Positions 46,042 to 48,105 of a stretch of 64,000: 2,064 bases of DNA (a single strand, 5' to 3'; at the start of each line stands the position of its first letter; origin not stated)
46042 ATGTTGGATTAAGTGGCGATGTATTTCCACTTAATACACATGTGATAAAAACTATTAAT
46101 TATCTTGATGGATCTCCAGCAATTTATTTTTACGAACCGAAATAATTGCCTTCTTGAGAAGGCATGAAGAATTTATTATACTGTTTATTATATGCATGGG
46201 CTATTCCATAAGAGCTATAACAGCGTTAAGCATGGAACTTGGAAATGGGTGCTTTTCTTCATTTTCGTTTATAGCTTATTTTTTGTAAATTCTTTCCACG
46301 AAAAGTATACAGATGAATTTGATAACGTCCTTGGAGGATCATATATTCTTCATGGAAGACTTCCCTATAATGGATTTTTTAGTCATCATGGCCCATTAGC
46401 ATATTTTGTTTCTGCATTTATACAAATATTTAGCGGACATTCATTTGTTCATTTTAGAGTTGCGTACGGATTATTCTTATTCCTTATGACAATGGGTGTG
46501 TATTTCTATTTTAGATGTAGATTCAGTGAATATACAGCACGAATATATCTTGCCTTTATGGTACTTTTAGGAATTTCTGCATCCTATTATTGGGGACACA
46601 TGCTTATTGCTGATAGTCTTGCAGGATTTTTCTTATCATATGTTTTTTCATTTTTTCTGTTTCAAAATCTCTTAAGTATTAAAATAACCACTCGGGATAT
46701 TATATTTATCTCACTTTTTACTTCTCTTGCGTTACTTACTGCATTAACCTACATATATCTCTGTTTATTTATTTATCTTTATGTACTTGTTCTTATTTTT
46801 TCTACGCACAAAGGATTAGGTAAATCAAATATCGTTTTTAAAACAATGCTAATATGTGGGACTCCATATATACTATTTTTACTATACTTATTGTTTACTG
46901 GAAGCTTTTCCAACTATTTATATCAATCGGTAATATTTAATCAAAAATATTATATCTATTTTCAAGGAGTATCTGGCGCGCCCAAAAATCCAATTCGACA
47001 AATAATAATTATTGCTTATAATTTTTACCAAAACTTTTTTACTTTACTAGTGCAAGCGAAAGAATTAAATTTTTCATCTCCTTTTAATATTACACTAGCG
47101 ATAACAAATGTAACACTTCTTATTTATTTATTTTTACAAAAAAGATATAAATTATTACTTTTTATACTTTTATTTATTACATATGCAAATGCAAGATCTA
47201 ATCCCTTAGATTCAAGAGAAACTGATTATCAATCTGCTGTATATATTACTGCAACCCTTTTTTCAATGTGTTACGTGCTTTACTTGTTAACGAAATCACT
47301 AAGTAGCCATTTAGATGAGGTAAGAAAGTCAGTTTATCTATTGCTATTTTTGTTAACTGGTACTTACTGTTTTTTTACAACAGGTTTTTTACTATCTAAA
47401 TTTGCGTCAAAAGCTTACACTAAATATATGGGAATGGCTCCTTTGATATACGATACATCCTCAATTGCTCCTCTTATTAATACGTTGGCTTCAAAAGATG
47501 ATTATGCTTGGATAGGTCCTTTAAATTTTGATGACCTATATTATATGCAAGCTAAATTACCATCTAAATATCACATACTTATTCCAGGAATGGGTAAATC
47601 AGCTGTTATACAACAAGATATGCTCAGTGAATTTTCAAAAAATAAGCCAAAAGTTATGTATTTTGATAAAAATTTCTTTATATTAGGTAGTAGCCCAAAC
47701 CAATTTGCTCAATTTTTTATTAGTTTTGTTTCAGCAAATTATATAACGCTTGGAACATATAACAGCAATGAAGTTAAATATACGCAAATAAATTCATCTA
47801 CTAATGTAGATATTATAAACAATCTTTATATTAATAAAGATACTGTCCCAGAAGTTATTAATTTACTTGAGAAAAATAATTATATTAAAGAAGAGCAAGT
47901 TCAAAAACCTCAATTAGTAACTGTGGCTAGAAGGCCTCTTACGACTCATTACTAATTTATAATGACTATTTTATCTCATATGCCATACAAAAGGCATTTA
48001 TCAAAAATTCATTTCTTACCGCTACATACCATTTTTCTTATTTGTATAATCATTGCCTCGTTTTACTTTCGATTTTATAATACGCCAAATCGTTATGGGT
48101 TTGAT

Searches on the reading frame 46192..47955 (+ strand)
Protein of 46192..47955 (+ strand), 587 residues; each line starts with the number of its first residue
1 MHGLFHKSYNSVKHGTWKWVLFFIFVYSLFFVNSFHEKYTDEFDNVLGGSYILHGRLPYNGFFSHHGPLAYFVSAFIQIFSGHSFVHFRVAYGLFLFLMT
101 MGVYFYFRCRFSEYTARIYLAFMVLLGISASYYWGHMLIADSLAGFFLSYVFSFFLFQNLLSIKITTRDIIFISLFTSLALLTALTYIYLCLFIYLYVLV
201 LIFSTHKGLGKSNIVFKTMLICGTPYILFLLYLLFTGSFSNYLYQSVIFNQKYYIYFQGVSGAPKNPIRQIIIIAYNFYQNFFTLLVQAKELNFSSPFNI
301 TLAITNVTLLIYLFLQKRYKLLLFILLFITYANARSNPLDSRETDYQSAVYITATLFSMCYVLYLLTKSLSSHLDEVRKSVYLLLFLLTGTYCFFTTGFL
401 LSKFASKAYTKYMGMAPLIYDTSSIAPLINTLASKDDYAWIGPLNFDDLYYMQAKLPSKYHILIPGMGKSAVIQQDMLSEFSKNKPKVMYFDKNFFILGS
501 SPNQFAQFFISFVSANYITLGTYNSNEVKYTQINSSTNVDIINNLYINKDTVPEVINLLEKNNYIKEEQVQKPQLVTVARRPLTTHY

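Call 6: search_protein_families(library=pfam, proteins=[window:46192-47955:+], max_evalue=0.01)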
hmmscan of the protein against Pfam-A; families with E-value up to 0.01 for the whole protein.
window:46192-47955:+ (587 aa): 0 families

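Call 27: find_homologous_proteins(query=window:46192-47955:+)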
Query window:46192-47955:+ (587 aa): 235 proteins with E <= 0.001 among 8000 candidates; the best 120 are listed.
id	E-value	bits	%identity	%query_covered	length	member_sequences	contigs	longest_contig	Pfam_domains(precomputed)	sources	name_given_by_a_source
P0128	6.2e-296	1001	100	79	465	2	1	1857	-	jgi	jgi:hypothetical protein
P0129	2.5e-167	576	51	93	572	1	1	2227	-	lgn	-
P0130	7.5e-167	575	50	95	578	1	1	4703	-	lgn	-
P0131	3.8e-166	572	48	92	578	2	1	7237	-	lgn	-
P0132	2.7e-165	570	48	94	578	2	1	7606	-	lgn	-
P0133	1.3e-164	567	49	95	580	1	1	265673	-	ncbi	-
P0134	7.0e-164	565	50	95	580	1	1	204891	-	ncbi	-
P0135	1.1e-160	554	46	97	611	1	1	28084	-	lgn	-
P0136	6.9e-159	548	48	94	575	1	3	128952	-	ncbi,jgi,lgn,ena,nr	ncbi:MAG TPA: hypothetical protein VND99_01085 [Candidatus Acidoferrales bacterium]|nr:hypothetical 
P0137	4.2e-158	546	49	92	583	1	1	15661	-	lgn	-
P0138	7.4e-158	545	46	99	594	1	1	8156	-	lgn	-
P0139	1.3e-157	544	48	91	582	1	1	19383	-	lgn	-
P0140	1.5e-157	544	48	93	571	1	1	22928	-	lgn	-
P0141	1.7e-157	544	47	95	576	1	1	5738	-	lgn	-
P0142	2.8e-157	543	49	92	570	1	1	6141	-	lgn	-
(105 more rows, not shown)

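Call 38: search_protein_families(library=ncbifam, proteins=[window:46192-47955:+], max_evalue=0.01)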
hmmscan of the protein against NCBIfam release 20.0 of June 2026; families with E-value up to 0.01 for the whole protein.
window:46192-47955:+ (587 aa): 0 families

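Call 50: predict_structure(alignment_id=A3)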
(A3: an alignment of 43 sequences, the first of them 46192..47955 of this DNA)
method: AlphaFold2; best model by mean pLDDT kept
length: 587 residues; sequences in the alignment: 43
mean_pLDDT: 90.0   pTM: 0.88
mean pLDDT of the five models: 90.0, 89.9, 88.7, 87.1, 86.7
residues with pLDDT >= 90: 431; 70-90: 104; 50-70: 44; < 50: 8
segments of 3 or more residues with pLDDT < 50: 1-3
pLDDT, mean of each block of 10 residues (from residue 1): 54 74 95 89 95 95 91 98 95 97 95 92 96 90 96 95 93 98 92 96 83 91 96 95 90 65 68 90 92 90 97 96 96 78 78 96 96 94 97 96 93 82 92 97 95 96 94 96 97 93 97 96 83 80 96 95 90 59 53
secondary structure, 60 per line:
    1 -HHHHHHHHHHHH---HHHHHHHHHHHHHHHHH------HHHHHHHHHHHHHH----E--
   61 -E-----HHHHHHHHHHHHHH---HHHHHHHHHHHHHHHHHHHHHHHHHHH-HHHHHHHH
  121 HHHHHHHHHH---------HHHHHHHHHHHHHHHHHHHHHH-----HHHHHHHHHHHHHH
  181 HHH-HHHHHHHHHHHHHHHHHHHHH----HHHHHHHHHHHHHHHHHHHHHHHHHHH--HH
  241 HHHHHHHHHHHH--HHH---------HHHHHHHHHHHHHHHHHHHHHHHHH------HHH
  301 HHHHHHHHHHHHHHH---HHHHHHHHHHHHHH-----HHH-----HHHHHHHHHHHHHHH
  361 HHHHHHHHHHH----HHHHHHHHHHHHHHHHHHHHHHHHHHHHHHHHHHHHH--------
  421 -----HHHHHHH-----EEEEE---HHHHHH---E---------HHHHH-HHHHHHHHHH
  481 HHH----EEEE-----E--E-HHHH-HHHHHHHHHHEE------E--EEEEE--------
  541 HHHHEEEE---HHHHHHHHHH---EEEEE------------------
elements in order: H2-13 H17-33 H40-53 H68-81 H85-111 H113-130 H140-161 H167-183 H185-205 H210-236 H239-252 H267-291 H298-315 H319-332 H346-371 H376-412 H426-432 E438-442 H446-451 H465-469 H471-483 E488-491 H502-505 H507-516 E528-532 H541-544 E545-548 H552-561 E565-569

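Call 52: fold_search(model_id=the predicted structure, library=pdb)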
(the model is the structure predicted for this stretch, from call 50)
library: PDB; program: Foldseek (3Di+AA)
matches with E <= 10: 181; with E <= 0.001: 10
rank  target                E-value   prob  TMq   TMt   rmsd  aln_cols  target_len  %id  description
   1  5ezm                  2.7e-04  1.00  0.41  0.44  12.8       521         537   14  Crystal Structure of ArnT from Cupriavidus metallidurans in the apo state (released 2016-02-17)
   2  9n9j_I                3.8e-04  1.00  0.39  0.34  13.2       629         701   11  Structure of a GRP94 folding intermediate engaged with a CCDC134- and FKBP11-bound secretory translocon (released 2025-11-19)
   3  8b6l_I                4.0e-04  1.00  0.41  0.37  12.6       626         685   12  Subtomogram average of the human Sec61-TRAP-OSTA-translocon (released 2022-12-07)
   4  6ezn_F                4.2e-04  1.00  0.48  0.45  13.4       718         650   10  Cryo-EM structure of the yeast oligosaccharyltransferase (OST) complex (released 2018-01-17)
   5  8agb_A                5.4e-04  1.00  0.39  0.36  14.4       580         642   13  Structure of yeast oligosaccharylransferase complex with lipid-linked oligosaccharide bound (released 2022-12-07)
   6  7oci_F                6.2e-04  1.00  0.46  0.43  13.9       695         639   11  Cryo-EM structure of yeast Ost6p containing oligosaccharyltransferase complex (released 2022-02-16)
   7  8pn9_A                6.2e-04  1.00  0.41  0.38  13.8       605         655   12  Structure of human oligosaccharyltransferase OST-A complex bound to NGI-1 (released 2024-05-08)
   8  6c26_A                6.2e-04  1.00  0.41  0.38  14.6       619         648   12  The Cryo-EM structure of a eukaryotic oligosaccharyl transferase complex (released 2018-01-31)
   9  6s7o_A                9.9e-04  1.00  0.44  0.41  12.9       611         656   12  Cryo-EM structure of human oligosaccharyltransferase complex OST-A (released 2019-12-18)
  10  9i5k_A                9.9e-04  1.00  0.35  0.40  12.0       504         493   14  Structure of the Chaetomium thermophilum Pmt4 homodimer (C2 symmetry) (released 2025-12-24)
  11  8age_A                1.4e-03  1.00  0.45  0.42  11.3       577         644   12  Structure of yeast oligosaccharylransferase complex with acceptor peptide bound (released 2022-12-07)
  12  8if8_B                1.4e-03  1.00  0.37  0.36  12.4       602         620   12  Arabinosyltransferase AftA (released 2023-05-31)
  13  6ftg_5                2.5e-03  1.00  0.44  0.41  14.9       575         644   14  Subtomogram average of OST-containing ribosome-translocon complexes from canine rough microsomal membranes (released 2018-03-21)
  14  9s6t_A                2.6e-03  1.00  0.39  0.45  10.9       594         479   13  Ternary cryo-EM structure of chicken ALG12 with Dol25-PP-GlcNAc2Man7, Dol25-P-Man, and Fab (released 2026-03-18)
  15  7zlh_A                8.3e-03  0.99  0.36  0.33  14.8       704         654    9  Cryo-EM structure of C-mannosyltransferase CeDPY19, in apo state, bound to CMT2-Fab and anti-Fab nanobody (released 2023-01-11)
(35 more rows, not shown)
